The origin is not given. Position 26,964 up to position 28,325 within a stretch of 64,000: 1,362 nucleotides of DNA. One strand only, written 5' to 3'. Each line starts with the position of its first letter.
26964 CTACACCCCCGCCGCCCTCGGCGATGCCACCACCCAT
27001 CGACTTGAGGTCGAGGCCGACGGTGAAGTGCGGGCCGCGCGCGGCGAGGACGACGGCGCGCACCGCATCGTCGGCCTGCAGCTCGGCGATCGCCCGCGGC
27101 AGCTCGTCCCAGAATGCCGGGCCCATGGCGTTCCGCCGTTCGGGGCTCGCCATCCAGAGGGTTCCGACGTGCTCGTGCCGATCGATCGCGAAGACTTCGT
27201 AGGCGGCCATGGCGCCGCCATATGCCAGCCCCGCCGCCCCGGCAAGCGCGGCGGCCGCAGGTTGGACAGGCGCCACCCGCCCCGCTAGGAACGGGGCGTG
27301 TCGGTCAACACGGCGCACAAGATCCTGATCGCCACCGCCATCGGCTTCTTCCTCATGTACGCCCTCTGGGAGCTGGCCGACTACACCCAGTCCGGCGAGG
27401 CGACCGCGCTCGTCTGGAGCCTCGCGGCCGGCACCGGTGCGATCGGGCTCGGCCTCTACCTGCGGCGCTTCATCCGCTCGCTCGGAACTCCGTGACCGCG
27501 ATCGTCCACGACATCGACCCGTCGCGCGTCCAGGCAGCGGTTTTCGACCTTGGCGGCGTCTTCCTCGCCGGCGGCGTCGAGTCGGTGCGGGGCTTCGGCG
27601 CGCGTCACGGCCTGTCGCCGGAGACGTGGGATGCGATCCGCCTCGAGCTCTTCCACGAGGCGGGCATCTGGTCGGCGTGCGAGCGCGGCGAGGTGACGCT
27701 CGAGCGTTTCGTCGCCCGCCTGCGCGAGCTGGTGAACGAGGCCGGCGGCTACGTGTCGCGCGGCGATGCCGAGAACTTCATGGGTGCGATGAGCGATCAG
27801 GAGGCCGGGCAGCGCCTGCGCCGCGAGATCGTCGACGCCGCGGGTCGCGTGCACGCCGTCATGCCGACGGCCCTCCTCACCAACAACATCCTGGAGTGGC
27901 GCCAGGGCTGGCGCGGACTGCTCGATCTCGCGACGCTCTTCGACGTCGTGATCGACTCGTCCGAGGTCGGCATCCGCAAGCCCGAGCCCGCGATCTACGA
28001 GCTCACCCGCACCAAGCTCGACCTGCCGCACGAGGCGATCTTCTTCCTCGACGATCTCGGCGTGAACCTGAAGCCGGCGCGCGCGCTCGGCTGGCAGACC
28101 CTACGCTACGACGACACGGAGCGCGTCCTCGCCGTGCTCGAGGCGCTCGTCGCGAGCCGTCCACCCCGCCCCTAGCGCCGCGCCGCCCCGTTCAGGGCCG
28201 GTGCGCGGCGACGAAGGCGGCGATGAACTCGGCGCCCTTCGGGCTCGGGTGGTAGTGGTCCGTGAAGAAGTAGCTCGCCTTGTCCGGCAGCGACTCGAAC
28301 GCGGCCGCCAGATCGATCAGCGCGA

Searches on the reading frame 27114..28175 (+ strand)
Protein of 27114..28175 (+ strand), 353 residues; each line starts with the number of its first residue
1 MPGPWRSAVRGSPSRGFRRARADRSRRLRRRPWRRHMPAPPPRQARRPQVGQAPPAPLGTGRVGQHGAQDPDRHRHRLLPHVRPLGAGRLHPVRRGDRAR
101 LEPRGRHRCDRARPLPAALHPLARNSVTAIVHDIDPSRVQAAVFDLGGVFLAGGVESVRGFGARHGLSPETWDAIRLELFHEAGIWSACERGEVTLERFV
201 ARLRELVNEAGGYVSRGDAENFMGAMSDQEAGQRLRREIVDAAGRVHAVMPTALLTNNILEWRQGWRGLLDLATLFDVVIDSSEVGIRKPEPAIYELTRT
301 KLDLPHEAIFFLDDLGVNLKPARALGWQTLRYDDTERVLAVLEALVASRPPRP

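Call 3: search_protein_families(library=pfam, proteins=[window:27114-28175:+], max_evalue=0.01)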
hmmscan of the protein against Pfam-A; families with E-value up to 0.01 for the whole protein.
window:27114-28175:+ (353 aa): 2 families
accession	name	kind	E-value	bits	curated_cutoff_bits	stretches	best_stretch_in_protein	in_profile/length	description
PF00702.32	Hydrolase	-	3.3e-09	37.9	26.4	1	140-326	2-191/191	haloacid dehalogenase-like hydrolase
PF13419.12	HAD_2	-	0.00026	21.6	23.8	1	253-329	99-175/178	Haloacid dehalogenase-like hydrolase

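Call 7: search_protein_families(library=ncbifam, proteins=[window:27114-28175:+], max_evalue=0.001)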
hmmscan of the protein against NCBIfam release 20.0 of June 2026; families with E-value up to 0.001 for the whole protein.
window:27114-28175:+ (353 aa): 10 families
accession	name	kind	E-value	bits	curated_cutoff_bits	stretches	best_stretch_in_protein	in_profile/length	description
TIGR02247.1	HAD-1A3-hyp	subfamily_domain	4.8e-31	108.1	125.4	1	139-345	2-208/211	epoxide hydrolase N-terminal domain-like phosphatase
TIGR01509.1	HAD-SF-IA-v3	subfamily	1.4e-09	38.4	29.4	1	269-329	93-151/154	HAD-IA family hydrolase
NF006991.0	PRK09456.1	equivalog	1.6e-07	31.2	295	1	143-339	4-191/199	glucose-1-phosphatase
TIGR01993.1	Pyr-5-nucltdase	equivalog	4.4e-07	29.9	142.9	1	253-330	101-181/183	pyrimidine 5'-nucleotidase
TIGR02252.1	DREG-2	subfamily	7e-07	29.2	155.2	1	270-329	141-201/203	HAD hydrolase, REG-2-like, family IA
TIGR02254.1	YjjG_YfnB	equivalog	1e-06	28.4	159.9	1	182-333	46-197/223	YjjG family noncanonical pyrimidine nucleotidase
TIGR01454.1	AHBA_synth_RP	hypoth_equivalog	5.4e-06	26.2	246.65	1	270-330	112-172/205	AHBA synthesis associated protein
TIGR02253.1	CTE7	subfamily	9e-06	25.6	169.75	1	270-335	131-197/221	TIGR02253 family HAD-type hydrolase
TIGR01428.1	HAD_type_II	equivalog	0.00023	21.2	125.4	1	250-330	108-188/197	haloacid dehalogenase type II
NF009694.0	PRK13222.1-1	equivalog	0.00028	20.3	415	1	230-327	107-205/252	phosphoglycolate phosphatase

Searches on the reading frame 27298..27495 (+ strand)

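Call 81: search_protein_families(library=pfam, proteins=[window:27298-27495:+], max_evalue=0.1)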
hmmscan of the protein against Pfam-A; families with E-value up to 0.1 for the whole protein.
window:27298-27495:+ (65 aa): 1 family
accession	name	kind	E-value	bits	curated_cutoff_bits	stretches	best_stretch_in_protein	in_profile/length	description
PF01384.25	PHO4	-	0.085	12.2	33.7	1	12-63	222-271/350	Phosphate transporter family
